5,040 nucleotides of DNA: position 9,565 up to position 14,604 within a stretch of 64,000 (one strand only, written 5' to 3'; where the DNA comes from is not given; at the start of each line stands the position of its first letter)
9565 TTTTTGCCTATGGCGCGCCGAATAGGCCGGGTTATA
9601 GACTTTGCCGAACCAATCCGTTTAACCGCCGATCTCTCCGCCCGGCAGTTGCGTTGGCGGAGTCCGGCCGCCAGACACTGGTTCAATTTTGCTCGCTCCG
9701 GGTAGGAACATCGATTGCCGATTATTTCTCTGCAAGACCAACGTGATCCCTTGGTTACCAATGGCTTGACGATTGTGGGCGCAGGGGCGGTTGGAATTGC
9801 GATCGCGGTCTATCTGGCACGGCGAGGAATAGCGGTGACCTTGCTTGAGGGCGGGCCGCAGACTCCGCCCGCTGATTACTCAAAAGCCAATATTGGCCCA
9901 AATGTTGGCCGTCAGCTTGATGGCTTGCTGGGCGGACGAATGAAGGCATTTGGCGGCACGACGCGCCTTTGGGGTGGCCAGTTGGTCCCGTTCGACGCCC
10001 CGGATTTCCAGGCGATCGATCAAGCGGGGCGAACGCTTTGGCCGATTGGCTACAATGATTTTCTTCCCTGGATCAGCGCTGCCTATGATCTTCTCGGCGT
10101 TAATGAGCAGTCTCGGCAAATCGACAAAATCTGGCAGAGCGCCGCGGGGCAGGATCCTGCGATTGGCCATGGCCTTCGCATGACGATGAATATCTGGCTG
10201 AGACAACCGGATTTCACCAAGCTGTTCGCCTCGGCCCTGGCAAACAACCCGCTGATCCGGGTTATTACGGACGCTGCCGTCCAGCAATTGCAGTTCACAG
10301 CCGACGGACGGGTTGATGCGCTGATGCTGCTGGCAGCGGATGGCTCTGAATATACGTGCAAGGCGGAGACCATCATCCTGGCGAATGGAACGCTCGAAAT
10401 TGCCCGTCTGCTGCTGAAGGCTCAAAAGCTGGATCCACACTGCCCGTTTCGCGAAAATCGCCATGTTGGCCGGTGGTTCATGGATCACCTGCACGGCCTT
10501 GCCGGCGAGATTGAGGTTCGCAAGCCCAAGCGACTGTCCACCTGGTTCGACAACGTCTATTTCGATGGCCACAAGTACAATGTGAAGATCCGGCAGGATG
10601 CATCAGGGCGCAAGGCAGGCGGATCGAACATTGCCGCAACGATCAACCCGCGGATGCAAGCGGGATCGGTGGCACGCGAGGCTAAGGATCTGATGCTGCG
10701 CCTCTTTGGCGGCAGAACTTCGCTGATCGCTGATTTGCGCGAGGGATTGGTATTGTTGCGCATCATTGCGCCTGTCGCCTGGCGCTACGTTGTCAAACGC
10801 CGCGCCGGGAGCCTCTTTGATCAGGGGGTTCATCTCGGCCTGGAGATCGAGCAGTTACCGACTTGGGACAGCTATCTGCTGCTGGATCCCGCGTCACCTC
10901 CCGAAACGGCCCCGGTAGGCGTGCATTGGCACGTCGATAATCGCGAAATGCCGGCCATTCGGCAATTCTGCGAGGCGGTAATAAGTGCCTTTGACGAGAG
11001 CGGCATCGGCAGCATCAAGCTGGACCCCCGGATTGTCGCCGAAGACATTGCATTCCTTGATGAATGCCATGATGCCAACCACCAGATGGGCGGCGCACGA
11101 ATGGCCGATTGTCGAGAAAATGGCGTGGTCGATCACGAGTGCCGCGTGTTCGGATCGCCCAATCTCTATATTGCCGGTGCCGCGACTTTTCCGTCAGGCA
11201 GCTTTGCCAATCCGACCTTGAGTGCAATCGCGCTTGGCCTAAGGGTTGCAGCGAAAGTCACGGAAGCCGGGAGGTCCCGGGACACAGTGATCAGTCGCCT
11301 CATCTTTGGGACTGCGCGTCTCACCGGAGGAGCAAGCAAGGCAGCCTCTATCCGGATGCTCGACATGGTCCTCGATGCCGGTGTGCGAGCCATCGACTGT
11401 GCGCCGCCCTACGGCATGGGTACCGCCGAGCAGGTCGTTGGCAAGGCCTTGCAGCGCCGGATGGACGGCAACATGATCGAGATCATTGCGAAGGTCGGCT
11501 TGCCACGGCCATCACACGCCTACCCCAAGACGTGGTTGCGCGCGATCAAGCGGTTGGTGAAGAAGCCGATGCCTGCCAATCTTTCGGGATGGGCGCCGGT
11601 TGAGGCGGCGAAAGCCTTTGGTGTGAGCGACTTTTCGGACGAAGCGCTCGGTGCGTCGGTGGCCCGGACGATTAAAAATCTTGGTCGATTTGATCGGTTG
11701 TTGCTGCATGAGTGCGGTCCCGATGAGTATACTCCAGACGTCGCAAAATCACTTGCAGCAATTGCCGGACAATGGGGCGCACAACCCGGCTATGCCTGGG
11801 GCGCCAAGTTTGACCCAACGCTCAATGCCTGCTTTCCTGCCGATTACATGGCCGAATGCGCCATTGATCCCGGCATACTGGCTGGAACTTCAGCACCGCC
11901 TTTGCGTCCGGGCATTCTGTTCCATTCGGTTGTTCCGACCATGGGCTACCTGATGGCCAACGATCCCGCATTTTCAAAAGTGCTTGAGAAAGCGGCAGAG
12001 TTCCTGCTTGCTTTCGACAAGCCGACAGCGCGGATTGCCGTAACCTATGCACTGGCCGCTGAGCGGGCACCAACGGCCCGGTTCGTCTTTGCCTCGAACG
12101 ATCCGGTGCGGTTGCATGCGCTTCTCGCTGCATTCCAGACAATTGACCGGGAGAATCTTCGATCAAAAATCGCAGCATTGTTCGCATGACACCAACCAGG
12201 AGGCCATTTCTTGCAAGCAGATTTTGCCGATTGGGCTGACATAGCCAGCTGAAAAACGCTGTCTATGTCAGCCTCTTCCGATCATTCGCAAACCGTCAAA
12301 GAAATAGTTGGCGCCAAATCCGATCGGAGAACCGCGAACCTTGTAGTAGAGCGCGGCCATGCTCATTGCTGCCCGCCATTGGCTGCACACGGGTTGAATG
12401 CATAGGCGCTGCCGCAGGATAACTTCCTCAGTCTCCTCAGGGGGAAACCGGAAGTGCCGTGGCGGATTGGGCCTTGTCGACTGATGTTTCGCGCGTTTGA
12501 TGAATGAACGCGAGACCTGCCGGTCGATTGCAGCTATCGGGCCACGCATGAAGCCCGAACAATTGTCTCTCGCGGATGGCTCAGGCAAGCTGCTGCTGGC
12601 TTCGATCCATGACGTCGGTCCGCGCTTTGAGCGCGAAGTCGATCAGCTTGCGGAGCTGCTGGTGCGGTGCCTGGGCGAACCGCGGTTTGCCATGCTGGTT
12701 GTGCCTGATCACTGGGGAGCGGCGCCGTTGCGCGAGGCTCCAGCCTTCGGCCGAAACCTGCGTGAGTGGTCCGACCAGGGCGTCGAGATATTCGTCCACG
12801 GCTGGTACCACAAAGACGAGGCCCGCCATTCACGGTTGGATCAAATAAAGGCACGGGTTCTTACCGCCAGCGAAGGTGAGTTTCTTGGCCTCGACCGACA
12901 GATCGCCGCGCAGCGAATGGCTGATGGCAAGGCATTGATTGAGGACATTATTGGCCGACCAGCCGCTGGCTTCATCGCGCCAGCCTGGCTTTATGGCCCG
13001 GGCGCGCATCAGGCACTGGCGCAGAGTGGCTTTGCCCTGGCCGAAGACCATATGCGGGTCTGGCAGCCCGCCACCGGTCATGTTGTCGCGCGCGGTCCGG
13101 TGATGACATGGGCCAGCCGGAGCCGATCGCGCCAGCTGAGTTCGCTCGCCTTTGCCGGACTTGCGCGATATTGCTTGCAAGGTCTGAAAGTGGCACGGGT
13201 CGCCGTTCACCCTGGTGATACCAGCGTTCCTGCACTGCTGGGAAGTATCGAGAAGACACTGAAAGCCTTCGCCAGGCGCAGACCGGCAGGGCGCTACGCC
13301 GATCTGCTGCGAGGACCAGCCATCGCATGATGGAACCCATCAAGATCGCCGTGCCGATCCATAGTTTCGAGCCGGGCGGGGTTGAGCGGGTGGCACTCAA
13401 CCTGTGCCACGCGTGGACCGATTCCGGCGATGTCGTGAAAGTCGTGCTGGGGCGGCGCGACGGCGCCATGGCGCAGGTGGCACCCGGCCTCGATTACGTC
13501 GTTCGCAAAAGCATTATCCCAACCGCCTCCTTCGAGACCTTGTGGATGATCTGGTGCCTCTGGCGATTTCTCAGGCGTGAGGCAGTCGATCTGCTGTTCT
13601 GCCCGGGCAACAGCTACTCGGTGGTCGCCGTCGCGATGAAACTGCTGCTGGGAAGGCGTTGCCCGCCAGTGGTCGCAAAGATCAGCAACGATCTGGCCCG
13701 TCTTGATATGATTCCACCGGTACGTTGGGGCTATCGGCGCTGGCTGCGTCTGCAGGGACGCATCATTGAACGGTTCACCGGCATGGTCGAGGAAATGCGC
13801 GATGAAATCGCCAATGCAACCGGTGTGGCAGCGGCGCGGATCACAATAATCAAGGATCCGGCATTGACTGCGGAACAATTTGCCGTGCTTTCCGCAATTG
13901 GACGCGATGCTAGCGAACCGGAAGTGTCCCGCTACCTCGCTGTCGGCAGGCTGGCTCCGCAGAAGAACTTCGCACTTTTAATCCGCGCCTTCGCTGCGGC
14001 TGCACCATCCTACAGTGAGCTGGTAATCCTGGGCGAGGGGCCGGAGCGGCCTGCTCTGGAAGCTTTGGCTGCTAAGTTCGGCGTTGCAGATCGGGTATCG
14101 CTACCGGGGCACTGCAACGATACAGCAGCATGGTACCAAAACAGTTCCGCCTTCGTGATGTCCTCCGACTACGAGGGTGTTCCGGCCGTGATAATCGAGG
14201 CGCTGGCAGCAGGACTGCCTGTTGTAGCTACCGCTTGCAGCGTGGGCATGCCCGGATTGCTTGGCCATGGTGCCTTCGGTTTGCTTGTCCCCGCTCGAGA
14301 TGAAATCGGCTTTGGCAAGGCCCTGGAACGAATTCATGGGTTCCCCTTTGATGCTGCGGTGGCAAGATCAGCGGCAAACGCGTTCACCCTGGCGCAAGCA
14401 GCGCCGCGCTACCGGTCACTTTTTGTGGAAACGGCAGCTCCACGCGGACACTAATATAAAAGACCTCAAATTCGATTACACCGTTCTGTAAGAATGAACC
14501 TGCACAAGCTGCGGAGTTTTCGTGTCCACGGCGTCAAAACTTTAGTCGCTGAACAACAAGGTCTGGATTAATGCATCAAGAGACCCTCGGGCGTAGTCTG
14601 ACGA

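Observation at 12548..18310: Candidate glycosphingolipid head-group synthesis and export locus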

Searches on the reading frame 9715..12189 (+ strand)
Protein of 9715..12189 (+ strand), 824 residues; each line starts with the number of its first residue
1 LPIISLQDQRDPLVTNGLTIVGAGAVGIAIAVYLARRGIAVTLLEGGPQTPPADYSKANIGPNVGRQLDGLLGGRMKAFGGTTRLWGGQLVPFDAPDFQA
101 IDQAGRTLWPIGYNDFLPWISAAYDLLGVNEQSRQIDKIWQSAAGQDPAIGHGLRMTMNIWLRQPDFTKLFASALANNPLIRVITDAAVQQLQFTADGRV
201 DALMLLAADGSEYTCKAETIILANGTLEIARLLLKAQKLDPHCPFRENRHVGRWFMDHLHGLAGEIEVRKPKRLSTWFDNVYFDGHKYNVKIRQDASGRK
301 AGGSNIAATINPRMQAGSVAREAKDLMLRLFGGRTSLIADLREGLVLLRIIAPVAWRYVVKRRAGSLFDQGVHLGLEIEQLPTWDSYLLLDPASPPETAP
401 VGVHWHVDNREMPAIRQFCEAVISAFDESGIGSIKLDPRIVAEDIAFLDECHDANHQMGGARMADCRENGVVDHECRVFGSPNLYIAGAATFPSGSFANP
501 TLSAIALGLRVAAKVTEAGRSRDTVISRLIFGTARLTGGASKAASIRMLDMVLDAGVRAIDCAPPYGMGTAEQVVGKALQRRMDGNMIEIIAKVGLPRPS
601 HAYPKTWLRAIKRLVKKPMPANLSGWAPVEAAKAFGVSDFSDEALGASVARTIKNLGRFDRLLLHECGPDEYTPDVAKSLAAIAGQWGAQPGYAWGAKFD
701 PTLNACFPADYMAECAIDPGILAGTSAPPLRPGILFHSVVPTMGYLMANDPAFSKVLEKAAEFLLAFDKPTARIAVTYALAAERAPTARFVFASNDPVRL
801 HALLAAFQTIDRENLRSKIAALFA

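Call 3: search_protein_families(library=pfam, proteins=[window:9715-12189:+], max_evalue=0.01)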
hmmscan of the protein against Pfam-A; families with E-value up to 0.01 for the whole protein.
window:9715-12189:+ (824 aa): 9 families
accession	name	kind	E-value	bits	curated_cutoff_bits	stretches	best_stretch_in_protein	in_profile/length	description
PF05199.19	GMC_oxred_C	-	8.2e-19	69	24.6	1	385-508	4-139/139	GMC oxidoreductase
PF00248.27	Aldo_ket_red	-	1.8e-13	50.6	24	1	528-681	1-125/291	Aldo/keto reductase family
PF01266.30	DAO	-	1.2e-09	38.6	27.9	1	19-233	3-213/353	FAD dependent oxidoreductase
PF13450.12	NAD_binding_8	-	4.1e-06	27.4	21.9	1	20-48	1-29/68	NAD(P)-binding Rossmann-like domain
PF01494.25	FAD_binding_3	-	0.00031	20.5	22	0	19-47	5-33/349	FAD binding domain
PF07992.20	Pyr_redox_2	-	0.00056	19.8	26.1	1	15-49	142-176/291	Pyridine nucleotide-disulphide oxidoreductase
PF00070.33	Pyr_redox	-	0.00078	20.3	22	0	18-49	2-33/82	Pyridine nucleotide-disulphide oxidoreductase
PF02558.23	ApbA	-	0.0038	17.3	22.2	1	19-47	2-30/150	Ketopantoate reductase PanE/ApbA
PF05834.18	Lycopene_cycl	-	0.0047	16.5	23.4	0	18-55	2-42/380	Lycopene cyclase protein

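Call 4: search_protein_families(library=ncbifam, proteins=[window:9715-12189:+], max_evalue=0.01)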
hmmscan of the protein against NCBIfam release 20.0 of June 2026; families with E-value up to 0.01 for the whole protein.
window:9715-12189:+ (824 aa): 26 families (the best 25 are shown)
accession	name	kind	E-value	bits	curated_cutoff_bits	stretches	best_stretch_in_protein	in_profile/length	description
TIGR03970.1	mycofact_MftG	equivalog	1.5e-08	34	387.45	1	444-513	414-484/487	mycofactocin dehydrogenase MftG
NF058674.1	CholsOxChoxAB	equivalog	5.8e-08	31.7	850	1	454-513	471-530/535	cholesterol oxidase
TIGR02462.1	pyranose_ox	equivalog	2.6e-07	29.9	544.9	1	454-516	482-544/548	pyranose oxidase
NF049922.1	MethglyxlRedYdjG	equivalog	3.4e-06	26.3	550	1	524-596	11-88/326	NADH-dependent methylglyoxal reductase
NF038210.1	GMC_mycofac_3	equivalog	6.6e-06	25.2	300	0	454-516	356-413/418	mycofactocin system GMC family oxidoreductase MftG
TIGR04542.1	GMC_mycofac_2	equivalog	1.1e-05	24.6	400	1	172-247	177-247/425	mycofactocin system GMC family oxidoreductase MftG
NF004832.0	PRK06184.1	subfamily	5.9e-05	22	476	1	19-51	10-42/506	hypothetical protein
TIGR03197.1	MnmC_Cterm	equivalog_domain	6.5e-05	22.2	174.2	0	19-46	3-30/400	FAD-dependent 5-carboxymethylaminomethyl-2-thiouridine(34) oxidoreductase MnmC1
NF002480.1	PRK01747.1-1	equivalog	8.4e-05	21.2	540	0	16-47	249-280/645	bifunctional tRNA (5-methylaminomethyl-2-thiouridine)(34)-methyltransferase MnmC2/FAD-dependent 5-carboxymethylaminomethyl-2-thiouridine(34)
NF004829.0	PRK06183.1-3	subfamily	0.00011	21.1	390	0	19-48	12-41/520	bifunctional 3-(3-hydroxy-phenyl)propionate/3-hydroxycinnamic acid hydroxylase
NF004780.0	PRK06126.1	subfamily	0.00015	20.2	445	1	17-51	10-44/552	hypothetical protein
TIGR03364.1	HpnW_proposed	hypoth_equivalog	0.00038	19.6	285.1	1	18-48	3-33/365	TIGR03364 family FAD-dependent oxidoreductase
NF004783.0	PRK06129.1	equivalog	0.00058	19.3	347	1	18-50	5-37/315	3-hydroxyacyl-CoA dehydrogenase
TIGR02352.1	thiamin_ThiO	equivalog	0.0009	18.4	250.8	1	19-47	2-30/351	glycine oxidase ThiO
TIGR03467.1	HpnE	equivalog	0.00096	18.6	283.05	1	19-49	2-32/430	hydroxysqualene dehydroxylase HpnE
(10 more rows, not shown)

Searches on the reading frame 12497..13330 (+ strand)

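Call 3: search_protein_families(library=pfam, proteins=[window:12497-13330:+], max_evalue=0.01)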
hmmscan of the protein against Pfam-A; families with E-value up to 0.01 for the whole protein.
window:12497-13330:+ (277 aa): 1 family
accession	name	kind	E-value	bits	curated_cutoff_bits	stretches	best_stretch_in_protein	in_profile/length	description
PF10096.14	DUF2334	-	2.4e-18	66.9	26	1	34-185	3-146/203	Uncharacterized protein conserved in bacteria (DUF2334)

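Call 4: search_protein_families(library=ncbifam, proteins=[window:12497-13330:+], max_evalue=0.01)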
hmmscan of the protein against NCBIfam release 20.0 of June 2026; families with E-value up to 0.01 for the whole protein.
window:12497-13330:+ (277 aa): 1 family
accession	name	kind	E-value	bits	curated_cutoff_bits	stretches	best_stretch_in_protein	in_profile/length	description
NF053788.1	GlcNAc_PG_deac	equivalog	1.3e-38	132.8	280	1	33-259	3-227/241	N-acetylglucosaminyl phosphatidylglycerol deacetylase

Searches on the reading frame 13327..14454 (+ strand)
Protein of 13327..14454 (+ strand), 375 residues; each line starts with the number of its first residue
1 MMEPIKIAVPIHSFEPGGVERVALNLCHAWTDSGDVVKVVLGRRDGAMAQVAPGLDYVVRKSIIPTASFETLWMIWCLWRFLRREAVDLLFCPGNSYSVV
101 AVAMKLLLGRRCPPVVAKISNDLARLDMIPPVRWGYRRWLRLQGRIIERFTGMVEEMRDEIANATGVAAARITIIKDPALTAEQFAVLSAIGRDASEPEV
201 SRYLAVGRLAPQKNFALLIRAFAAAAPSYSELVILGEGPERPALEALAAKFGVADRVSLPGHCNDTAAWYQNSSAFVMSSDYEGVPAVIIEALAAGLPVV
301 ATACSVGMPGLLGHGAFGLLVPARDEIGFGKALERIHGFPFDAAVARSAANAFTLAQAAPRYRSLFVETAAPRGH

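Call 3: search_protein_families(library=pfam, proteins=[window:13327-14454:+], max_evalue=0.01)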
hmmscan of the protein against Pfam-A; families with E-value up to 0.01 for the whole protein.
window:13327-14454:+ (375 aa): 5 families
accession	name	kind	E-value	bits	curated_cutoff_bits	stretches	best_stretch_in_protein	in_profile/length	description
PF13692.12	Glyco_trans_1_4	-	7.4e-31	107.7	27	1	203-336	4-139/142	Glycosyl transferases group 1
PF00534.26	Glycos_transf_1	-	1e-26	93.9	26.4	1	203-335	18-154/172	Glycosyl transferases group 1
PF13439.12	Glyco_transf_4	-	1.1e-12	48.8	28.5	1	16-175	1-162/170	Glycosyltransferase Family 4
PF13579.12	Glyco_trans_4_4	-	9.5e-10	39.5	29.7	1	17-175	1-155/158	Glycosyl transferase 4-like domain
PF20706.3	GT4-conflict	-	4.6e-05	23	26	1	193-305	190-314/385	Family 4 Glycosyltransferase in conflict systems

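Call 4: search_protein_families(library=ncbifam, proteins=[window:13327-14454:+], max_evalue=0.01)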
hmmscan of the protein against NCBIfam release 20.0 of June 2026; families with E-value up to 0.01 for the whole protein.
window:13327-14454:+ (375 aa): 27 families (the best 25 are shown)
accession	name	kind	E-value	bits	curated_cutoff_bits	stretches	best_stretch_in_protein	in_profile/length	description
TIGR03088.1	stp2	hypoth_equivalog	5.3e-31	108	409.05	1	9-338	6-337/374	TIGR03088 family PEP-CTERM/XrtA system glycosyltransferase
NF050063.1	ProtGlycPglJ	equivalog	3.3e-24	85.8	500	1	203-336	197-329/363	N-acetylgalactosamine-N,N'-diacetylbacillosaminyl-diphospho-undecaprenol 4-alpha-N-acetylgalactosaminyltransferase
NF011726.0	PRK15179.1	equivalog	5.8e-16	57.9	733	1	172-349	494-670/694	Vi polysaccharide biosynthesis protein TviE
NF041876.1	EPS_EpsE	equivalog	3.6e-15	56.1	400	1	196-344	210-366/389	exopolysaccharide biosynthesis GT4 family glycosyltransferase EpsE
NF007396.0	PRK09922.1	equivalog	4.3e-15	55.4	385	1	164-319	152-306/361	lipopolysaccharide 1,6-galactosyltransferase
TIGR03999.1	thiol_BshA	equivalog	6.5e-14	51.6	273.7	1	213-330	212-329/375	N-acetyl-alpha-D-glucosaminyl L-malate synthase BshA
NF050056.1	ProtGlycPglH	equivalog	2e-12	46.9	600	1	203-336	182-316/354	GalNAc-alpha-(1->4)-GalNAc-alpha-(1->3)-diNAcBac-PP-undecaprenol alpha-1,4-N-acetyl-D-galactosaminyltransferase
TIGR03449.1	mycothiol_MshA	equivalog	1.5e-11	43.9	462.5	1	204-338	224-368/406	D-inositol-3-phosphate glycosyltransferase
NF047684.1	TeichurnBiosyTuaC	equivalog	1.7e-11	43.7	550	1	205-321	224-336/391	teichuronic acid biosynthesis protein TuaC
NF012034.0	PRK15490.1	equivalog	1.5e-09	36.8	813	1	230-305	430-505/578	Vi polysaccharide biosynthesis glycosyltransferase TviE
TIGR02918.1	TIGR02918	equivalog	1.8e-09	36.9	574.6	1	203-325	322-445/500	accessory Sec system glycosyltransferase GtfA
TIGR04005.1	wcaL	equivalog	7.4e-09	34.9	537.6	1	206-331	228-362/406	colanic acid biosynthesis glycosyltransferase WcaL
TIGR04047.1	MSMEG_0565_glyc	hypoth_equivalog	9.5e-09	34.8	259.85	1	193-305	185-309/373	MSMEG_0565 family glycosyltransferase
NF049988.1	MGlcDAGSynMgs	equivalog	6.3e-08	32.4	400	1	205-301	218-318/398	alpha-monoglucosyldiacylglycerol synthase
NF047881.1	glyco_SdgB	exception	8.3e-08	31.3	800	1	199-326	320-449/496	serine-aspartate repeat adhesin O-glycosyltransferase SdgB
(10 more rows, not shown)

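Call 95: search_solved_structures(query=window:13327-14454:+, max_evalue=0.00001)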
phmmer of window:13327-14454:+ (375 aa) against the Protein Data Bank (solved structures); distinct sequences matched with E-value up to 0.00001: 14.
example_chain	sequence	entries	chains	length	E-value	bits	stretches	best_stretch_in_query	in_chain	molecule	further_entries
6kih_A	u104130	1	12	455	4.9e-10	42.2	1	197-342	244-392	Tll1590 protein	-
8qoy_A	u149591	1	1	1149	1.1e-09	40.9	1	202-322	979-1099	TagF-like capsule polymerase Cps3D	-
5d00_A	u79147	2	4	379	3.7e-09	39.3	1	206-372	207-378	N-acetyl-alpha-D-glucosaminyl L-malate synthase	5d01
6eji_A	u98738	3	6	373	5.9e-09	38.6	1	194-336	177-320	WlaC protein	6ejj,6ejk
2jjm_A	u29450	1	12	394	5.9e-08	35.3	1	211-330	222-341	GLYCOSYL TRANSFERASE, GROUP 1 FAMILY PROTEIN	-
3mbo_A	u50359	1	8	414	6.5e-08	35.2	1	211-330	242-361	Glycosyltransferase, group 1 family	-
7ec7_A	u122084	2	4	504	1.2e-06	31.1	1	202-329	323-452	Glycosyl transferase, group 1 family protein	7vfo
7ec1_A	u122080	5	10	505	1.2e-06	31.1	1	202-329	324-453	Glycosyl transferase, group 1 family protein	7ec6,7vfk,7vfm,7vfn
7ec3_A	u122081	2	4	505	1.2e-06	31.1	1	202-329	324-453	Glycosyl transferase, group 1 family protein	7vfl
4pqg_A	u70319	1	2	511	1.2e-06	31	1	203-325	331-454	Glycosyltransferase Gtf1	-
5n80_A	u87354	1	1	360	1.3e-06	30.9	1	163-320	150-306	Lipopolysaccharide 1,6-galactosyltransferase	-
5n7z_A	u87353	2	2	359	1.3e-06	30.9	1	163-320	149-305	Lipopolysaccharide 1,6-galactosyltransferase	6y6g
6y6i_A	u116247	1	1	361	1.3e-06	30.9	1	163-320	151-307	Lipopolysaccharide 1,6-galactosyltransferase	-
5e9t_A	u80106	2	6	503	2.7e-06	29.8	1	203-324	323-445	Glycosyltransferase Gtf1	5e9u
